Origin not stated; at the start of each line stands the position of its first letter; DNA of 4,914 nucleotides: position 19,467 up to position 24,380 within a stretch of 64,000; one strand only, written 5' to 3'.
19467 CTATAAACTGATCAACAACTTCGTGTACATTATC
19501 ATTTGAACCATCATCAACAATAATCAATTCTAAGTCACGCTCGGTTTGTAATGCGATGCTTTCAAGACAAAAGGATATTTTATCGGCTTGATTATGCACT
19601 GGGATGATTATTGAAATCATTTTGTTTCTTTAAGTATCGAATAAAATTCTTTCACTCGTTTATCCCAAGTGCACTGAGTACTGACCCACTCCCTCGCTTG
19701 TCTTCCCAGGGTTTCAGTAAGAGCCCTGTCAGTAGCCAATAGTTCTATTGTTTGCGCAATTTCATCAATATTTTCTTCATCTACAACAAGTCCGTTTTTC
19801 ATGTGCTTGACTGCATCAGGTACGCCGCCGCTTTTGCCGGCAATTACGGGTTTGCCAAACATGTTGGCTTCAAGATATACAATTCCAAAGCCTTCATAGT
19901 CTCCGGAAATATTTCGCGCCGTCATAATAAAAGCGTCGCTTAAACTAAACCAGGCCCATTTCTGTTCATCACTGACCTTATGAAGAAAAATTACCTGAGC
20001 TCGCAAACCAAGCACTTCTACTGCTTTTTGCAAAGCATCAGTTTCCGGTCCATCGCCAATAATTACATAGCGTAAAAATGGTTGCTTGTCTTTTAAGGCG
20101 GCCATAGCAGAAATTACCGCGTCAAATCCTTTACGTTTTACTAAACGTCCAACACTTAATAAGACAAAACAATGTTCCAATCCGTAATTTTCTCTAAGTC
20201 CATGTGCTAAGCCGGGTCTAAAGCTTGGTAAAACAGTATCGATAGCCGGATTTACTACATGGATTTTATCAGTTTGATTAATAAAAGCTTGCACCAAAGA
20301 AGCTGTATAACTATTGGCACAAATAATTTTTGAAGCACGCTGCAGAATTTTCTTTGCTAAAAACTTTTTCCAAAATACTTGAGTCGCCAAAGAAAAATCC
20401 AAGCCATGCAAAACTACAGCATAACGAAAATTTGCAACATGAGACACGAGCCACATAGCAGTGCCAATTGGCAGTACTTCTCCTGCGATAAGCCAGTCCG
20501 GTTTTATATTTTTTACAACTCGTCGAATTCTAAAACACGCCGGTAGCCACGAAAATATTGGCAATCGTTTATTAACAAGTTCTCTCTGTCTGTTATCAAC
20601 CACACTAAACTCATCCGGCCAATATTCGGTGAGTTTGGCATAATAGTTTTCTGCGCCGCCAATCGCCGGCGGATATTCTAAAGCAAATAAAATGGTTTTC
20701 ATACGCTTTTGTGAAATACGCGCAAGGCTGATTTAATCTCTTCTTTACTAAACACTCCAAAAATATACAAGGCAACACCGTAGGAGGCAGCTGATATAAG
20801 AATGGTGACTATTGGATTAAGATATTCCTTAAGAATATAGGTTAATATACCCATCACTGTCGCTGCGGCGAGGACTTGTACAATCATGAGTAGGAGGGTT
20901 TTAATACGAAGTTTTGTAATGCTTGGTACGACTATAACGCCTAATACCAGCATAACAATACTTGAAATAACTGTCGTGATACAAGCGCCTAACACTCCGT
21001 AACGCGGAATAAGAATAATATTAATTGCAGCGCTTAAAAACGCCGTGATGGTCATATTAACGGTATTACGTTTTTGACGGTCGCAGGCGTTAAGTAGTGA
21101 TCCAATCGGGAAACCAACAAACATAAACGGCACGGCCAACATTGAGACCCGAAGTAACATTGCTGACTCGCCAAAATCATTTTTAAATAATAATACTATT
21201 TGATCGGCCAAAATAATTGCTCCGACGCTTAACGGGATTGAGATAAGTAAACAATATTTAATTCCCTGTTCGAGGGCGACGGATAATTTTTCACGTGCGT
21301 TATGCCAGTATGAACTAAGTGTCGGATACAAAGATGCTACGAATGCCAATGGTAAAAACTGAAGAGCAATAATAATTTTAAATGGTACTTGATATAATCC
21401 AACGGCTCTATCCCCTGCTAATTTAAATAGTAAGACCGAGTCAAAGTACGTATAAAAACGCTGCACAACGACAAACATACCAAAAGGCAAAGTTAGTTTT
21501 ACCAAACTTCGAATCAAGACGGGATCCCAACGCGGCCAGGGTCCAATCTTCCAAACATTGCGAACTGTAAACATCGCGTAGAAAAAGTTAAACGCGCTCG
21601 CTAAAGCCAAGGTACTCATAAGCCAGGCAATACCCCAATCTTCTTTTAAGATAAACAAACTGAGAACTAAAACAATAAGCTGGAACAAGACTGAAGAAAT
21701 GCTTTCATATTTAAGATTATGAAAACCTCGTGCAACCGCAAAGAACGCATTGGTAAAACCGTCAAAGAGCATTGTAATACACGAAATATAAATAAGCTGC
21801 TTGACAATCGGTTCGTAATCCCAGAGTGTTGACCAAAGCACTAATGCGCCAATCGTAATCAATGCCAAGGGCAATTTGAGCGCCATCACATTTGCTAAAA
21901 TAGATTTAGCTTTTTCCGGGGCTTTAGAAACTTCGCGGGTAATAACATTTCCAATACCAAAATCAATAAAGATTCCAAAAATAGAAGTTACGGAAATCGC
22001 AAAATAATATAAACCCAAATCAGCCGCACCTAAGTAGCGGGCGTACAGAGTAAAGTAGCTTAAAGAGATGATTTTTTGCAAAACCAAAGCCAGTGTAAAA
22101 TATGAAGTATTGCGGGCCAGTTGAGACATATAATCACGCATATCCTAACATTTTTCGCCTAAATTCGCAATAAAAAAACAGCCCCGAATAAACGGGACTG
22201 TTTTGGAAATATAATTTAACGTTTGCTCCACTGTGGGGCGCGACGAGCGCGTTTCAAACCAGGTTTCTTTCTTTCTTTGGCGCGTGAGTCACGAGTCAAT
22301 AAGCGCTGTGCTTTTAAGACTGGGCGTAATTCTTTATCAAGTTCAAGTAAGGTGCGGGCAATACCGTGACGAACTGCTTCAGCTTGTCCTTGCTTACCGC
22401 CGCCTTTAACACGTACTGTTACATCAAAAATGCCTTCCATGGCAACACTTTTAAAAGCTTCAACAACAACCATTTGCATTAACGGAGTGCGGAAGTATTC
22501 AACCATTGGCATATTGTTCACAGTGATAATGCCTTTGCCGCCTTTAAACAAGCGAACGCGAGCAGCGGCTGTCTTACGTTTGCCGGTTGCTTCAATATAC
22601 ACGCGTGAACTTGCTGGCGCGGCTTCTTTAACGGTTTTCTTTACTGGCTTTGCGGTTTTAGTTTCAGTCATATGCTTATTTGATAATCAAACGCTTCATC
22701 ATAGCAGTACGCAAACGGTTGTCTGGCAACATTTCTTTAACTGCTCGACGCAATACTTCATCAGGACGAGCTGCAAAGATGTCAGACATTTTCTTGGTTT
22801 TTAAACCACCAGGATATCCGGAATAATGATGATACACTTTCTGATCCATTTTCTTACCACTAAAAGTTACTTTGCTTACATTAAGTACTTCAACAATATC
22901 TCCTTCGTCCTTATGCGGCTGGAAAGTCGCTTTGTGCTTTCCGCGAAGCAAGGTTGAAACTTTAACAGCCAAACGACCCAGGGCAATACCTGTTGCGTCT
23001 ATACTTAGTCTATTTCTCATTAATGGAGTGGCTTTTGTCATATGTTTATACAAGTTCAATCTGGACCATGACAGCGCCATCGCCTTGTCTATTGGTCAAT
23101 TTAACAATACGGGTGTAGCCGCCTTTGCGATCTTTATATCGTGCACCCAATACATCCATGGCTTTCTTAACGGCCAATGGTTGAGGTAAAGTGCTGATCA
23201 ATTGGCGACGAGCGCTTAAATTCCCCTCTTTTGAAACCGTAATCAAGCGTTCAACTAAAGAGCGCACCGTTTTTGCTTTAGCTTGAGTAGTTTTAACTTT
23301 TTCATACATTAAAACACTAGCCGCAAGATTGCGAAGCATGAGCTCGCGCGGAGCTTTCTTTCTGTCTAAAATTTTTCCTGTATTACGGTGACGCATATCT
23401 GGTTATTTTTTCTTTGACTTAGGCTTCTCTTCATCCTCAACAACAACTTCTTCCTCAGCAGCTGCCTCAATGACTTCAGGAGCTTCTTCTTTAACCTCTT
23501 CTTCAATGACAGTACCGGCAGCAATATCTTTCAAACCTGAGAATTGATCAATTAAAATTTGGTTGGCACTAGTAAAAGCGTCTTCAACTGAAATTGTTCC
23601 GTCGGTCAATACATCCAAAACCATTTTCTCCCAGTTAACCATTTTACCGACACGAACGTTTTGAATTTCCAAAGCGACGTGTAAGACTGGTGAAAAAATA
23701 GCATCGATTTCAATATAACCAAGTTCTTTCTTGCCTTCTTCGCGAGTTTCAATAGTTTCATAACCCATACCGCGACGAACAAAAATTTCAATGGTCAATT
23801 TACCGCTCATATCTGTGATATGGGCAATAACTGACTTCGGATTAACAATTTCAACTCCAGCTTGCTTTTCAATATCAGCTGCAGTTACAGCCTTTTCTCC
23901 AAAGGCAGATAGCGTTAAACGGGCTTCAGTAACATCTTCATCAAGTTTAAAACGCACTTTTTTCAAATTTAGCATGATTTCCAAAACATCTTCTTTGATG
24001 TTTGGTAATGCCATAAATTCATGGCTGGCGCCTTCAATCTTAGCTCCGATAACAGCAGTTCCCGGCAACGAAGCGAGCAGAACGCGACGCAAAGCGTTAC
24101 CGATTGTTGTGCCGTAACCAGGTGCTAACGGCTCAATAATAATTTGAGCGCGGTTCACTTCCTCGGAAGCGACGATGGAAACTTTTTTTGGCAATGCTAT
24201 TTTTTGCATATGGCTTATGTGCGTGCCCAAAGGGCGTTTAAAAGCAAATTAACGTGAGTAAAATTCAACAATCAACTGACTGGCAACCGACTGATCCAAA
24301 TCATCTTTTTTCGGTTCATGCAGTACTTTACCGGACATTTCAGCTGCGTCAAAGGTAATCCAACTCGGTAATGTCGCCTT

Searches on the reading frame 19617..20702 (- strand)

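Call 61: search_protein_families(library=pfam, proteins=[window:19617-20702:-], max_evalue=0.001)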
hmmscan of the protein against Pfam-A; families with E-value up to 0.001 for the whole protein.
window:19617-20702:- (361 aa): 7 families
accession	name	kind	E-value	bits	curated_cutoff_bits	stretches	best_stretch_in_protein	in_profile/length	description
PF00534.26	Glycos_transf_1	-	1.5e-42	145.5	26.4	1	179-339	16-172/172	Glycosyl transferases group 1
PF13692.12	Glyco_trans_1_4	-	2.7e-29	102.7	27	1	180-325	3-142/142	Glycosyl transferases group 1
PF13439.12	Glyco_transf_4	-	4.7e-09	36.9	28.5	1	51-156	56-168/170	Glycosyltransferase Family 4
PF20706.3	GT4-conflict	-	3e-07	30.2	26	1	173-352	192-384/385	Family 4 Glycosyltransferase in conflict systems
PF13477.12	Glyco_trans_4_2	-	3.2e-07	31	23.4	1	50-130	58-139/139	Glycosyl transferase 4-like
PF13579.12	Glyco_trans_4_4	-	2.1e-05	25.4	29.7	1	48-151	52-156/158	Glycosyl transferase 4-like domain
PF13524.12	Glyco_trans_1_2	-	3.5e-05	24.2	25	1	203-353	9-142/144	Glycosyl transferase-like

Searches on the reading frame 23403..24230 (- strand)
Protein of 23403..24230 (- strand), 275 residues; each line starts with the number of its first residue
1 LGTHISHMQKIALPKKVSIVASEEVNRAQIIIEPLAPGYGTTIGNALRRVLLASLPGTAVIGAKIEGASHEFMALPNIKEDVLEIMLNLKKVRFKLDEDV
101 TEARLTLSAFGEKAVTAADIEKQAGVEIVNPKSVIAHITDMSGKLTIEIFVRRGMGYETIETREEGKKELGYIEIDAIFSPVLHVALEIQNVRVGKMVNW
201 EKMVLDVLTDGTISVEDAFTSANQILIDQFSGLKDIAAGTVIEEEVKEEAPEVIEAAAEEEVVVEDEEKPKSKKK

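Call 61: search_protein_families(library=pfam, proteins=[window:23403-24230:-], max_evalue=0.001)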
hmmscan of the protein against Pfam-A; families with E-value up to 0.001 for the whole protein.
window:23403-24230:- (275 aa): 2 families
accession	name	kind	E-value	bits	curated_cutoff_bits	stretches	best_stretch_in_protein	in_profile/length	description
PF01000.31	RNA_pol_A_bac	-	1e-27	97.1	33.9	1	64-180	2-119/119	RNA polymerase Rpb3/RpoA insert domain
PF01193.29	RNA_pol_L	-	6.7e-17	61.4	24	1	33-230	1-74/74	RNA polymerase Rpb3/Rpb11 dimerisation domain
